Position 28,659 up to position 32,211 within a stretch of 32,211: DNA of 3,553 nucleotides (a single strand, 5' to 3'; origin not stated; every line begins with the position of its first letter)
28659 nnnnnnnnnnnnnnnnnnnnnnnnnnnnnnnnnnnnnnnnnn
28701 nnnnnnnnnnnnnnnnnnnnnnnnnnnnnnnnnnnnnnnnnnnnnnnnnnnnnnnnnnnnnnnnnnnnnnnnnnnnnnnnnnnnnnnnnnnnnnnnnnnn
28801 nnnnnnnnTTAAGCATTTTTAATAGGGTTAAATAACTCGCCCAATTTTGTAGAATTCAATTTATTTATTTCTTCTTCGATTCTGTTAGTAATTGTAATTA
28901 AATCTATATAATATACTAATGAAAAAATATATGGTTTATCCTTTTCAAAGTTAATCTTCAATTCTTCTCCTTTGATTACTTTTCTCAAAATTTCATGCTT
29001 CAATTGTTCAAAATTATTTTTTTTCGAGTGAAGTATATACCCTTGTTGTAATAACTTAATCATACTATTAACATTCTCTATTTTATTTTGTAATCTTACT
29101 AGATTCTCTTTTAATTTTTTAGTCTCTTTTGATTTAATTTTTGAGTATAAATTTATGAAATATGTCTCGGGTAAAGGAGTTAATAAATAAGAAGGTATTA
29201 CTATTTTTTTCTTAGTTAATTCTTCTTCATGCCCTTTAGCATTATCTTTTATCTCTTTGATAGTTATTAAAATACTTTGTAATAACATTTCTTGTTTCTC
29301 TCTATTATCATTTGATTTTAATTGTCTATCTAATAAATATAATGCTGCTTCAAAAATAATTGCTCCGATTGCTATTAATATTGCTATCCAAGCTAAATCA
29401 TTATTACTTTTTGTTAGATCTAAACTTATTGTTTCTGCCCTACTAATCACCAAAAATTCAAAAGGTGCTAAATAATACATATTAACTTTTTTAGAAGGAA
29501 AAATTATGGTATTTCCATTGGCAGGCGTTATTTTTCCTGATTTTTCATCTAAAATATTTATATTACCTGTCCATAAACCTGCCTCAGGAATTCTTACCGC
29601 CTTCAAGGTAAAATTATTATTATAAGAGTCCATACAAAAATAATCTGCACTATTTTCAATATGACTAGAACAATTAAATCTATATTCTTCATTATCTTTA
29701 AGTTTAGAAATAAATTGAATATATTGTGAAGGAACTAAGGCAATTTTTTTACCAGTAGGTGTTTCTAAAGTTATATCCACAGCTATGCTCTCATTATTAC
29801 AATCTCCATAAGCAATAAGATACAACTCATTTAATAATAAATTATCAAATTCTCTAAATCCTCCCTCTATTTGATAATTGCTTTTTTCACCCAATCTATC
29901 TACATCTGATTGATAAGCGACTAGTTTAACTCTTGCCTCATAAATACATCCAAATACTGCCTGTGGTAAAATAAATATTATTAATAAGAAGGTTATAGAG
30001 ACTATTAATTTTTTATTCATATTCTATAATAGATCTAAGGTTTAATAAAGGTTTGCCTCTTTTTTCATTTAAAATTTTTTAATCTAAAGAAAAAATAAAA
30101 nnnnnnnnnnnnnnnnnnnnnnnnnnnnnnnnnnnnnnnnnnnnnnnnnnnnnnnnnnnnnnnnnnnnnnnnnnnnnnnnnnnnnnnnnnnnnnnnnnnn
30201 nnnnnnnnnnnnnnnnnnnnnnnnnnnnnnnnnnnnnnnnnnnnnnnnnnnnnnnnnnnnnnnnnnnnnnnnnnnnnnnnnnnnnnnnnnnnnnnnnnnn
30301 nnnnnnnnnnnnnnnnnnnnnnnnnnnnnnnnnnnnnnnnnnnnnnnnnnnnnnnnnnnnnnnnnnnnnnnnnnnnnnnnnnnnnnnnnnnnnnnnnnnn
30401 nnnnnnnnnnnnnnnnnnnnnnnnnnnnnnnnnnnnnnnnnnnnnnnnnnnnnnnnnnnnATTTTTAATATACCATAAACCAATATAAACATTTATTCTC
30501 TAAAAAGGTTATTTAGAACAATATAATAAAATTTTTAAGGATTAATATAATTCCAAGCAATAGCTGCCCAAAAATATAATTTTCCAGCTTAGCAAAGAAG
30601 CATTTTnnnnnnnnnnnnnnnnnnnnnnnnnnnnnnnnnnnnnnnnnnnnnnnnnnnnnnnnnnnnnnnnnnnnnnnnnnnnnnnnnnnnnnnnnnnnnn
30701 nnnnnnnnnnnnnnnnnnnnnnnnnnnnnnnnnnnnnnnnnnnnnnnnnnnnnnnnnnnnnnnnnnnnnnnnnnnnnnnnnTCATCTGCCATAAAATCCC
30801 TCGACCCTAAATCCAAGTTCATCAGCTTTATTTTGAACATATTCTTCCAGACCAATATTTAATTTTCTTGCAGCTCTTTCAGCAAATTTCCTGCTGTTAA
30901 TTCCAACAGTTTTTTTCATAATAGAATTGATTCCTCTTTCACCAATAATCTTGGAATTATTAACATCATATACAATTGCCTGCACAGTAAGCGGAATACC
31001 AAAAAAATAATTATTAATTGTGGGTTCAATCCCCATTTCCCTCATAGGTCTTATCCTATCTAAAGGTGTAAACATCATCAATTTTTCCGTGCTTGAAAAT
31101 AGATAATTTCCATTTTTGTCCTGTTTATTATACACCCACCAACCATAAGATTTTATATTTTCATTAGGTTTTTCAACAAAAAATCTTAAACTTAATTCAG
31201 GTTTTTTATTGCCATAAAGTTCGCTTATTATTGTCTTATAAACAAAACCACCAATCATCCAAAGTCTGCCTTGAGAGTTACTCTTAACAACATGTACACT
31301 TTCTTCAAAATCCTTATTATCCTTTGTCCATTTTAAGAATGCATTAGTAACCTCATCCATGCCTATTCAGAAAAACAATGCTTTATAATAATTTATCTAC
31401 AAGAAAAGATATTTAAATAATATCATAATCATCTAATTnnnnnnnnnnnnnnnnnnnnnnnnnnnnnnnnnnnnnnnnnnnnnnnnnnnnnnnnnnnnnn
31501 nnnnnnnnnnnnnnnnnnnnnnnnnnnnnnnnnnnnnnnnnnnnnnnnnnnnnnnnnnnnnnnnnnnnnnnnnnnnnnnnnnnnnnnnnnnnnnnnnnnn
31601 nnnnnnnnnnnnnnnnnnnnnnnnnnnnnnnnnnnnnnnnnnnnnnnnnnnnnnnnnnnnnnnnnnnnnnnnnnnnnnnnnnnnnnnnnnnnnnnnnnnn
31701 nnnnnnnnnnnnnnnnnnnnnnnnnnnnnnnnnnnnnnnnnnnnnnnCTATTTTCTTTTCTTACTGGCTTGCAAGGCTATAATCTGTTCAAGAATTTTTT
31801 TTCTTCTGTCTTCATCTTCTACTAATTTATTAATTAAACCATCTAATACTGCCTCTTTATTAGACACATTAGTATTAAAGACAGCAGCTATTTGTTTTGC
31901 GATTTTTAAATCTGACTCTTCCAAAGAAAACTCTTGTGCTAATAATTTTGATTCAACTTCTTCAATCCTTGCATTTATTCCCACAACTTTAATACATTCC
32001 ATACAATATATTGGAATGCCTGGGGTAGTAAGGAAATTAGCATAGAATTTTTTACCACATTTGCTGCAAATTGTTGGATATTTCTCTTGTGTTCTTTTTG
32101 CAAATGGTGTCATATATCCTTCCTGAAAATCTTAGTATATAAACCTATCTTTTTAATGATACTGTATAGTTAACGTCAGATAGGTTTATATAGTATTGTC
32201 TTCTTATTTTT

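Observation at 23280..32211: Accessory, probably mobile-element-derived block starting after argS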

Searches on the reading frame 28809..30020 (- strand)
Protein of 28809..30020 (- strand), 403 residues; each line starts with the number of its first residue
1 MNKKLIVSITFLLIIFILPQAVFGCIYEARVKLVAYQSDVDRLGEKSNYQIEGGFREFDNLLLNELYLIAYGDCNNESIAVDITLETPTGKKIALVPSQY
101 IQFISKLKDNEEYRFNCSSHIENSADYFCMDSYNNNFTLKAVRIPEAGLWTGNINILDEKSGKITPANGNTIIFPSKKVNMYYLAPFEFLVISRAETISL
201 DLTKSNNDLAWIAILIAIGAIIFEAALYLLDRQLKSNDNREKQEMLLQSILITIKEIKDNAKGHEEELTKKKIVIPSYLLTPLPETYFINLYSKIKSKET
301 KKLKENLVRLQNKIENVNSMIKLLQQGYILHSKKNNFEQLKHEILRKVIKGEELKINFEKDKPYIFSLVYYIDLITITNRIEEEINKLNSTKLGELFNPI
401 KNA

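Call 5: search_protein_families(library=pfam, max_evalue=0.01, proteins=[window:28809-30020:-])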
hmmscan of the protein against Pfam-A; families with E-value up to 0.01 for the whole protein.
window:28809-30020:- (403 aa): 1 family
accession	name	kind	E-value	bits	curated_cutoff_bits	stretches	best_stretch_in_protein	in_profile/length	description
PF07342.17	TscT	-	0.0087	16.9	27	1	299-395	4-95/100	TscT toxin protein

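Call 11: search_protein_families(library=ncbifam, max_evalue=0.01, proteins=[window:28809-30020:-])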
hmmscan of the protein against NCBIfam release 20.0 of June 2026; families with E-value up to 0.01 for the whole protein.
window:28809-30020:- (403 aa): 0 families

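Call 43: search_protein_families(library=phrogs, max_evalue=0.001, proteins=[window:28809-30020:-])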
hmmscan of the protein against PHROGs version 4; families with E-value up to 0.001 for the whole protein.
window:28809-30020:- (403 aa): 0 families

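Call 52: find_related_loci(query=window:28809-30020:-, collection=viral_contigs, flank=5000)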
Query window:28809-30020:- (403 aa) in viral_contigs; peptide patterns used: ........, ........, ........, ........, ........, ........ (x = any residue, [..] = any of these).
3 stretches matched a pattern, but none encodes a relative of the query by tblastn (E <= 1e-3).

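Call 66: find_homologous_proteins(query=window:28809-30020:-, max_evalue=0.001)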
Query window:28809-30020:- (403 aa): 1 proteins with E <= 0.001 among 6950 candidates.
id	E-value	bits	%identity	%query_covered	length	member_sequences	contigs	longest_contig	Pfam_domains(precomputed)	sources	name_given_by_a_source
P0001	1.5e-256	868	100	100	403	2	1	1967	-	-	-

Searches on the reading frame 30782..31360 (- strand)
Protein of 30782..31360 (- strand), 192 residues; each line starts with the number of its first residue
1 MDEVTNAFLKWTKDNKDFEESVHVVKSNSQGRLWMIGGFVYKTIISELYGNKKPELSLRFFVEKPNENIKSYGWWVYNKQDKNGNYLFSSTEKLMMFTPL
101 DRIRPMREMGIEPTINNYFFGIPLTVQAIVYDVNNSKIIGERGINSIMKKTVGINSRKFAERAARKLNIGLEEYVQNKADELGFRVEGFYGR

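Call 5: search_protein_families(library=pfam, max_evalue=0.01, proteins=[window:30782-31360:-])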
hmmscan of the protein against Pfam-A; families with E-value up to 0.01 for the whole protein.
window:30782-31360:- (192 aa): 0 families

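Call 11: search_protein_families(library=ncbifam, max_evalue=0.01, proteins=[window:30782-31360:-])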
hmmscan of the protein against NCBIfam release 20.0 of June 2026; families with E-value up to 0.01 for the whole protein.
window:30782-31360:- (192 aa): 0 families

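Call 43: search_protein_families(library=phrogs, max_evalue=0.001, proteins=[window:30782-31360:-])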
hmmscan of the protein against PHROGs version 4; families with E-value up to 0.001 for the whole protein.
window:30782-31360:- (192 aa): 0 families

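Call 53: find_related_loci(query=window:30782-31360:-, collection=viral_contigs, flank=5000)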
Query window:30782-31360:- (192 aa) in viral_contigs; peptide patterns used: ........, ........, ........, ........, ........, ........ (x = any residue, [..] = any of these).
2 stretches matched a pattern, but none encodes a relative of the query by tblastn (E <= 1e-3).

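Call 79: search_protein_representatives(protein=window:30782-31360:-)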
Query: 192 residues. Proteins with E-value up to 0.001 (for the whole library): 392; up to 1e-10: 242; up to 1e-30: 3. The best 150 are listed.
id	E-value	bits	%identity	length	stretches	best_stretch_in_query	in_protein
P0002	6.9e-125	430.3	100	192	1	1-192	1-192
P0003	5.9e-37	143.5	39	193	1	3-186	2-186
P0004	2.0e-36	141.8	43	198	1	2-187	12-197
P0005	2.5e-30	121.9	34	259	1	4-185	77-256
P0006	3.5e-30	121.5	45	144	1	3-144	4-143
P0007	1.3e-29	119.6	34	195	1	3-186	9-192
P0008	5.6e-29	117.5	35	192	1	5-185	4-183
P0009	1.1e-28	116.6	37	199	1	8-184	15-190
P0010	1.2e-28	116.4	35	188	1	10-186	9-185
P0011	2.5e-28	115.4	36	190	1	14-185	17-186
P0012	3.8e-28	114.8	30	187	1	2-186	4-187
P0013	8.6e-28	113.7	36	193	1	5-185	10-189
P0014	1.0e-27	113.4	36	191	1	17-186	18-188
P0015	1.3e-27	113.1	35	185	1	4-185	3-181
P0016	1.3e-27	113.1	40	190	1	4-185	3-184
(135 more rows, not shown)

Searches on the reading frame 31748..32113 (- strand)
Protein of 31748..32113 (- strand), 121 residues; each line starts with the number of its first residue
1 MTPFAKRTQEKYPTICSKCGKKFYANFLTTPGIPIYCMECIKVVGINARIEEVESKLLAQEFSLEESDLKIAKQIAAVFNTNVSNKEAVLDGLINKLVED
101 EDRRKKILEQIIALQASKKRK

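Call 6: search_protein_families(library=pfam, max_evalue=0.01, proteins=[window:31748-32113:-])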
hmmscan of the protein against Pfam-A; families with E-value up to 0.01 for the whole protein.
window:31748-32113:- (121 aa): 1 family
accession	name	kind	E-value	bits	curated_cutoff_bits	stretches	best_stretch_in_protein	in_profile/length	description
PF23477.1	zf_Tbcl_2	-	7.9e-05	22.7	27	1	10-40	2-32/37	Probable treble clef zinc finger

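Call 43: search_protein_families(library=phrogs, max_evalue=0.001, proteins=[window:31748-32113:-])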
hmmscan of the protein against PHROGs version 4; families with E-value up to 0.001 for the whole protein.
window:31748-32113:- (121 aa): 0 families
